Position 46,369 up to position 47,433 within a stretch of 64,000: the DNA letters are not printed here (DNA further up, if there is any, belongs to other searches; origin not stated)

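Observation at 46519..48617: NYN RNase-like, minimal nucleotidyl-cyclase-like and IMPase-family phosphatase in one operon: candidate nucleotide second-messenger or defence module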

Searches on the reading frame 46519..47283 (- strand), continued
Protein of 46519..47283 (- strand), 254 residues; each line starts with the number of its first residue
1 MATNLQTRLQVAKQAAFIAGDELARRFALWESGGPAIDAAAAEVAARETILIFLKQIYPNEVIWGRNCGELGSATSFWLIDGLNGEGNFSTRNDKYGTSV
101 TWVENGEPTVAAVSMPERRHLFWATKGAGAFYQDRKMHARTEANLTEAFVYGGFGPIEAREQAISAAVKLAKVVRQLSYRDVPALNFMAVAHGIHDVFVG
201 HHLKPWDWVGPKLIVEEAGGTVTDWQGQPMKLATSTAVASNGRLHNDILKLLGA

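Call 54: find_encoding_contigs(protein=P0151, flank=6000, max_places=1)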
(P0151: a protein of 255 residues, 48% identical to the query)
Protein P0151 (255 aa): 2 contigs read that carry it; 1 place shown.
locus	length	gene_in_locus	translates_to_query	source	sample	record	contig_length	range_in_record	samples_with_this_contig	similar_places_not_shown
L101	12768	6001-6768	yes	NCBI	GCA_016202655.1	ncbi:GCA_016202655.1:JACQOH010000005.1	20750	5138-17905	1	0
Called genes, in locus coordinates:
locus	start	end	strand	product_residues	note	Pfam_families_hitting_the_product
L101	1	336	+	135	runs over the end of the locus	PF02482:Ribosomal_S30AE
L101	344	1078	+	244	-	-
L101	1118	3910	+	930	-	PF07517:SecA_DEAD, PF01043:SecA_PP_bind, PF21090:P-loop_SecA, PF07516:SecA_SW, PF02810:SEC-C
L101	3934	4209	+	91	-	PF12961:DUF3850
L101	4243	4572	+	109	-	-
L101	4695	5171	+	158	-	-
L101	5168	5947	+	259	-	PF01936:NYN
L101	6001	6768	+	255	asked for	PF00459:Inositol_P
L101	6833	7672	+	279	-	PF01261:AP_endonuc_2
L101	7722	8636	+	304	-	PF01297:ZnuA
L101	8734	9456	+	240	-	PF13191:AAA_16 (weak), PF00005:ABC_tran, PF13401:AAA_22 (weak), PF13304:AAA_21 (weak)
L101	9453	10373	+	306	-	PF18075:FtsX_ECD, PF02687:FtsX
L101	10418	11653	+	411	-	PF09486:HrpB7 (weak), PF01551:Peptidase_M23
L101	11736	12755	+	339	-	PF05496:RuvB_N, PF00004:AAA, PF07728:AAA_5 (weak), PF17864:AAA_lid_4, PF05491:WHD_RuvB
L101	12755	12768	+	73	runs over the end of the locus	-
